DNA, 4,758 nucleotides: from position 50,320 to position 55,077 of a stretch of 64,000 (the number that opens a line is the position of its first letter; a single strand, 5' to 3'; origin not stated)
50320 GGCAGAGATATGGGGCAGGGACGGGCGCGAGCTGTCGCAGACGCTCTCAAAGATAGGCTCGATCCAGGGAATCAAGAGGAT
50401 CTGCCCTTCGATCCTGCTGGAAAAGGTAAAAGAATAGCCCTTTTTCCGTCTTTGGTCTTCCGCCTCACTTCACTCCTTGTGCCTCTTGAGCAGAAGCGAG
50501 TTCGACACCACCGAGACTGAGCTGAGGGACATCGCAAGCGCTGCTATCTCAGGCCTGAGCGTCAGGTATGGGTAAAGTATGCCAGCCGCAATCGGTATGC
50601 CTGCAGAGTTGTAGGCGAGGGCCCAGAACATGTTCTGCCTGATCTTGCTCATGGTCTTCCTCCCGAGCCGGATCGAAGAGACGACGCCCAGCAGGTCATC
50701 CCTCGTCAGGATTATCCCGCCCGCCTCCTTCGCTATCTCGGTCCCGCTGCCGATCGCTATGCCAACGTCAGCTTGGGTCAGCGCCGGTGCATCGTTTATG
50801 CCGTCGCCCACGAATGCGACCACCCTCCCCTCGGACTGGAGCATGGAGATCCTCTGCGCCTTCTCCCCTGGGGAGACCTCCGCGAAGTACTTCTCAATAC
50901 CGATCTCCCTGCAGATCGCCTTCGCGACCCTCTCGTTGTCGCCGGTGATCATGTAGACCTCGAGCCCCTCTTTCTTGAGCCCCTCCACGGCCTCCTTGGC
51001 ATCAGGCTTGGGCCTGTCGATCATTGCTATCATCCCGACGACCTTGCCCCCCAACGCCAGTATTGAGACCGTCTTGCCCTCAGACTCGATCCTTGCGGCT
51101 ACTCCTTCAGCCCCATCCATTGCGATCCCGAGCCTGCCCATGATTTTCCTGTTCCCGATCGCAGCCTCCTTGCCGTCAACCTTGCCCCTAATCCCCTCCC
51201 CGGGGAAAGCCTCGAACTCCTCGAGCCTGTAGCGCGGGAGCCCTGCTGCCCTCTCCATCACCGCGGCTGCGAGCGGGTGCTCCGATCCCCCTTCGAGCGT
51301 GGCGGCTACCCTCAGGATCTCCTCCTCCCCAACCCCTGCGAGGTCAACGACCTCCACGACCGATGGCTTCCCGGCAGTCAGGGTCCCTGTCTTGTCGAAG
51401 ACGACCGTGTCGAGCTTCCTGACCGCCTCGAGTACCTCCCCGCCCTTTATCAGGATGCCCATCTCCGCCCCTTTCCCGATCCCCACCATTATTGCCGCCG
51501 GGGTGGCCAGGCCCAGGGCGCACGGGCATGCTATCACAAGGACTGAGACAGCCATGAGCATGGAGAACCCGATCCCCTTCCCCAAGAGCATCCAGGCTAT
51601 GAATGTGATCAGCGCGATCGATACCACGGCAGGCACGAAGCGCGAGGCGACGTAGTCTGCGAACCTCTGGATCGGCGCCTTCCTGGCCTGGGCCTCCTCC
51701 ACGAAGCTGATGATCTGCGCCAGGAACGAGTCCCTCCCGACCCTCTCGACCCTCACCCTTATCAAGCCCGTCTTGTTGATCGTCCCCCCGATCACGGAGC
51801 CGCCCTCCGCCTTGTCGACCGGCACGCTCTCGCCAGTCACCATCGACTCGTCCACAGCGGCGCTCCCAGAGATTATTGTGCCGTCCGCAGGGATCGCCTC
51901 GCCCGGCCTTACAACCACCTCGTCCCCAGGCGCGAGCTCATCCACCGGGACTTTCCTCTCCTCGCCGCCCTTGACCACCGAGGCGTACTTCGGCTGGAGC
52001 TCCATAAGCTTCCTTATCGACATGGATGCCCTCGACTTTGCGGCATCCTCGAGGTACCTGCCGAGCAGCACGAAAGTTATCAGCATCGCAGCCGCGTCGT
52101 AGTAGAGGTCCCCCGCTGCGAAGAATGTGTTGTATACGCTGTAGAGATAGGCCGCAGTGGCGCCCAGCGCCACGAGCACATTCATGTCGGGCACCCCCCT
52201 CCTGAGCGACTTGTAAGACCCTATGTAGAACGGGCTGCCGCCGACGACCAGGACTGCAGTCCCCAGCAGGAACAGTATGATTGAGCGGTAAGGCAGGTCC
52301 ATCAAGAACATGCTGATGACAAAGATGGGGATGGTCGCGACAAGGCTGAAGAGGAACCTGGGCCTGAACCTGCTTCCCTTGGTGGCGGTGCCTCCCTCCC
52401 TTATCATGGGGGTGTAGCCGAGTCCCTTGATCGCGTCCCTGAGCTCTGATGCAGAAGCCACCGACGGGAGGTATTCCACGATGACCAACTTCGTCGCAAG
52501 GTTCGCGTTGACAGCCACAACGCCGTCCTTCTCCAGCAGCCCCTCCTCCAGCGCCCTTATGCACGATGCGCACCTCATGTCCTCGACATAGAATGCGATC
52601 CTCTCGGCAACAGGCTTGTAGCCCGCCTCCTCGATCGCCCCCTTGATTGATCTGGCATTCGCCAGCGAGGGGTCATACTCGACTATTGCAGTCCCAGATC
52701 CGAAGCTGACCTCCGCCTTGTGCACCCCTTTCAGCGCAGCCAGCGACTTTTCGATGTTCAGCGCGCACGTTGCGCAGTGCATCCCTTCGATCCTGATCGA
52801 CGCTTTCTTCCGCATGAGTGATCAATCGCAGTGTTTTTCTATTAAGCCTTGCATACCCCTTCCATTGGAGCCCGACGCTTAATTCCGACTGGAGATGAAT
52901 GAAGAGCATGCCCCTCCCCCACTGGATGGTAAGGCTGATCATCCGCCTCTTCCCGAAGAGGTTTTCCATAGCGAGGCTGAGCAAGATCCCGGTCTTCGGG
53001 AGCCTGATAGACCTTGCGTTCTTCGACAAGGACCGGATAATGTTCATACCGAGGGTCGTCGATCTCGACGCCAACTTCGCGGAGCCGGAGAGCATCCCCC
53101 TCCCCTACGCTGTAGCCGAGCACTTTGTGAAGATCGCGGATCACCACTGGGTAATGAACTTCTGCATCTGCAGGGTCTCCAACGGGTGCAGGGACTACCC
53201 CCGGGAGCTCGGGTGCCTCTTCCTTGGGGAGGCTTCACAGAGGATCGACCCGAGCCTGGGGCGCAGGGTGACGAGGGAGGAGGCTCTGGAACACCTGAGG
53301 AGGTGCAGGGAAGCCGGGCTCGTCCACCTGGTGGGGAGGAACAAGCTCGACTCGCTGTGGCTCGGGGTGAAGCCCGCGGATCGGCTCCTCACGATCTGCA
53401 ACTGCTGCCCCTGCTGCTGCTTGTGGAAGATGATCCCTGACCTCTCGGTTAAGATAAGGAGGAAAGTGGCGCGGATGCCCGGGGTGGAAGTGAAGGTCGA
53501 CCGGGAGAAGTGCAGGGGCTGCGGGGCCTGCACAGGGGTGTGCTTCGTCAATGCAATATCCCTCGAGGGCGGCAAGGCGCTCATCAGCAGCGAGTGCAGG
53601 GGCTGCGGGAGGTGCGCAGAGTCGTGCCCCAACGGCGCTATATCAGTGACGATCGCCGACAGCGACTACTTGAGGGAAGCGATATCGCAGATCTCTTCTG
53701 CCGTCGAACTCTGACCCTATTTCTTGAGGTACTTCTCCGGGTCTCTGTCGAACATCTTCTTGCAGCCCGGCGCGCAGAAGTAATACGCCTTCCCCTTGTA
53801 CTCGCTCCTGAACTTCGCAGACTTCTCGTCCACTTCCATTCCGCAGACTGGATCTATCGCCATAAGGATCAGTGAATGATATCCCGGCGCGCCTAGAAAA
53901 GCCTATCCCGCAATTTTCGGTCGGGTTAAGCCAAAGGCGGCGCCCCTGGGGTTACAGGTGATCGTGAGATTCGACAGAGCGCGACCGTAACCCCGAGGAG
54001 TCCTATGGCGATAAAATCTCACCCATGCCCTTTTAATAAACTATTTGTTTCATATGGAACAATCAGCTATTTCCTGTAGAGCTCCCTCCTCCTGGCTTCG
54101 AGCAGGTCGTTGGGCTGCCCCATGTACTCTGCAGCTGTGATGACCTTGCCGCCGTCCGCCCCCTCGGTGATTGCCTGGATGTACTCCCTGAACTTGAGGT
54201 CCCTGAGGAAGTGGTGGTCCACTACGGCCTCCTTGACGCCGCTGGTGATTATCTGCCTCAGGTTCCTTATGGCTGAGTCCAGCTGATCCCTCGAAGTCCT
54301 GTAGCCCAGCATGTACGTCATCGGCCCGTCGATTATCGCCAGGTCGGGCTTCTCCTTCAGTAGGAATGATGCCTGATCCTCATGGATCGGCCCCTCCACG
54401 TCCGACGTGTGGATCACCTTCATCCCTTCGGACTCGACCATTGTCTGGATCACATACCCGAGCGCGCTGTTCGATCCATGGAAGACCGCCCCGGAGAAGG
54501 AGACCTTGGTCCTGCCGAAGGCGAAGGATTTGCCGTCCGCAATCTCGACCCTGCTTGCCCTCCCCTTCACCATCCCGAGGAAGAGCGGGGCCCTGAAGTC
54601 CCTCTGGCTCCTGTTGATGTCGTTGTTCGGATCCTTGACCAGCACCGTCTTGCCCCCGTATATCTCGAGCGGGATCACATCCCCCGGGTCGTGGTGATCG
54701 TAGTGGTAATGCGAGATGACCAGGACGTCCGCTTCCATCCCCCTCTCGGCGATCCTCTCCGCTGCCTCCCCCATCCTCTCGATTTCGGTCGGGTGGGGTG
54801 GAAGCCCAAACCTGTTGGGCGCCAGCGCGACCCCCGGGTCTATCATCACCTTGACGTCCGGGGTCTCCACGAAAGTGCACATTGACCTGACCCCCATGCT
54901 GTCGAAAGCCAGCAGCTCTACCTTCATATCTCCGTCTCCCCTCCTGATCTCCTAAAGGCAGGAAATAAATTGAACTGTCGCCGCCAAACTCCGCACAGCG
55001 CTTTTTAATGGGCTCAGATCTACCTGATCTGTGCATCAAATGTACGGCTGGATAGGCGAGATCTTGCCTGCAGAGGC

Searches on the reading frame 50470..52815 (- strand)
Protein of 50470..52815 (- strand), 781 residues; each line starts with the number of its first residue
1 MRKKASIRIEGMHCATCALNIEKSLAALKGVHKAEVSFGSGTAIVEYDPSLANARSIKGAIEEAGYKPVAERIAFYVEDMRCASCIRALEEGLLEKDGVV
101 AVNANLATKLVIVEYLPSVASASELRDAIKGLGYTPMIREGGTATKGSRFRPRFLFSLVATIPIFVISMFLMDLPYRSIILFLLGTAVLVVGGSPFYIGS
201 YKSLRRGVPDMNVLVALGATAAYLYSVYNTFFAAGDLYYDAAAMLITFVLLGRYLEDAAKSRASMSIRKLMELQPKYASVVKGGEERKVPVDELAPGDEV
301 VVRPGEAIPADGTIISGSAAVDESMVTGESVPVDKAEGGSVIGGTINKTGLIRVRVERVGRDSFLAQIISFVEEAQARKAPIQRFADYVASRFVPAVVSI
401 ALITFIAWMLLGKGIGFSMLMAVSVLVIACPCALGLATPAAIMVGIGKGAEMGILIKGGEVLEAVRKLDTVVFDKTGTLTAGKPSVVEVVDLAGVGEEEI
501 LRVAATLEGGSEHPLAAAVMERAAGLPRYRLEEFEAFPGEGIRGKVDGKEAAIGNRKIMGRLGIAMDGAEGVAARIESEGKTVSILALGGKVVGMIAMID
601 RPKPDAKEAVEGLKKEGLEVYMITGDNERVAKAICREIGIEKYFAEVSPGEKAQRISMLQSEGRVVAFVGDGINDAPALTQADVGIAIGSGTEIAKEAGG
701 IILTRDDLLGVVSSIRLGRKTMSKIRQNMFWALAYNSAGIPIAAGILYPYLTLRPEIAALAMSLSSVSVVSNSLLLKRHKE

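Call 68: search_protein_families(library=pfam, proteins=[window:50470-52815:-], max_evalue=0.001)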
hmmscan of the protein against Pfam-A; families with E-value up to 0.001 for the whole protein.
window:50470-52815:- (781 aa): 5 families
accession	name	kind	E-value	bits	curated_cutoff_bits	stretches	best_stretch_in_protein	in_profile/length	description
PF00122.25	E1-E2_ATPase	-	5.3e-64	215.5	28.1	1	272-451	1-180/181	E1-E2 ATPase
PF00702.32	Hydrolase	-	6.3e-37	128.3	26.4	1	469-683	2-191/191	haloacid dehalogenase-like hydrolase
PF00403.32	HMA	-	7.5e-32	110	24.8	2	7-67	2-62/62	Heavy-metal-associated domain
PF08282.18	Hydrolase_3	-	3.9e-05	23.9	20.9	0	659-711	199-251/255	haloacid dehalogenase-like hydrolase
PF12710.13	HAD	-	7.7e-05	23.6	27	1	600-679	81-188/189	haloacid dehalogenase-like hydrolase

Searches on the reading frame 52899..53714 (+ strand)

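Call 76: search_protein_families(library=pfam, proteins=[window:52899-53714:+], max_evalue=0.01)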
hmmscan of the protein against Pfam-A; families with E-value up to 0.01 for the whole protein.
window:52899-53714:+ (271 aa): 9 families
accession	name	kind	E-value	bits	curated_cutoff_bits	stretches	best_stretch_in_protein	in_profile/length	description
PF00037.32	Fer4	-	6.5e-14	51.5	21.1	2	198-221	1-24/24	4Fe-4S binding domain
PF12837.12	Fer4_6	-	8.7e-07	29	25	2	198-220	2-24/24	4Fe-4S binding domain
PF14697.11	Fer4_21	-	8.9e-07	29.4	35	1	199-249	2-58/59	4Fe-4S dicluster domain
PF13237.11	Fer4_10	-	9.7e-07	29.1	25.5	1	198-244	2-53/53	4Fe-4S dicluster domain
PF13187.11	Fer4_9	-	3.5e-06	27.4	27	1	204-248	1-52/52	4Fe-4S dicluster domain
PF25160.1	LdpA_Fe-S-bd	-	7.2e-06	26.1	27.6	1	211-249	9-44/49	LdpA Fe-S cluster-binding domain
PF12797.12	Fer4_2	-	3e-05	24.1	24.5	2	198-215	3-20/22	4Fe-4S binding domain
PF12838.12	Fer4_7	-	4.9e-05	24.2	27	1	233-251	2-20/52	4Fe-4S dicluster domain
PF13484.11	Fer4_16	-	0.00012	23.2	30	1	232-251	1-20/66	4Fe-4S double cluster binding domain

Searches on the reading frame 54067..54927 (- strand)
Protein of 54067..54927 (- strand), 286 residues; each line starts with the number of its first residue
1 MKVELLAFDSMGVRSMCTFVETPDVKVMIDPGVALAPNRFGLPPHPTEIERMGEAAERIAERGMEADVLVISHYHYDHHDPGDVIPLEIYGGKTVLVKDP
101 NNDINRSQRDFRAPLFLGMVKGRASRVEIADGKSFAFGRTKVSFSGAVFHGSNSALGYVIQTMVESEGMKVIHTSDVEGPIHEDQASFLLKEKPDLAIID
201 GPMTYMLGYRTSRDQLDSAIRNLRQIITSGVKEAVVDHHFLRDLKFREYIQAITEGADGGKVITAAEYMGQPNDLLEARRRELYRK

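Call 76: search_protein_families(library=pfam, proteins=[window:54067-54927:-], max_evalue=0.01)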
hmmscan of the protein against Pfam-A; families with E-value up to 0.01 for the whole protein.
window:54067-54927:- (286 aa): 3 families
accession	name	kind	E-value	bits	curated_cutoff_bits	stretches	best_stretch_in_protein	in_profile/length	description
PF12706.13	Lactamase_B_2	-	8.3e-07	29.2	27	1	61-201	26-164/200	Beta-lactamase superfamily domain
PF00753.33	Lactamase_B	-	4.3e-06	27.2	22.7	1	15-78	6-56/196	Metallo-beta-lactamase superfamily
PF13483.12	Lactamase_B_3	-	3.6e-05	24.2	24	1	17-198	9-130/160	Beta-lactamase superfamily domain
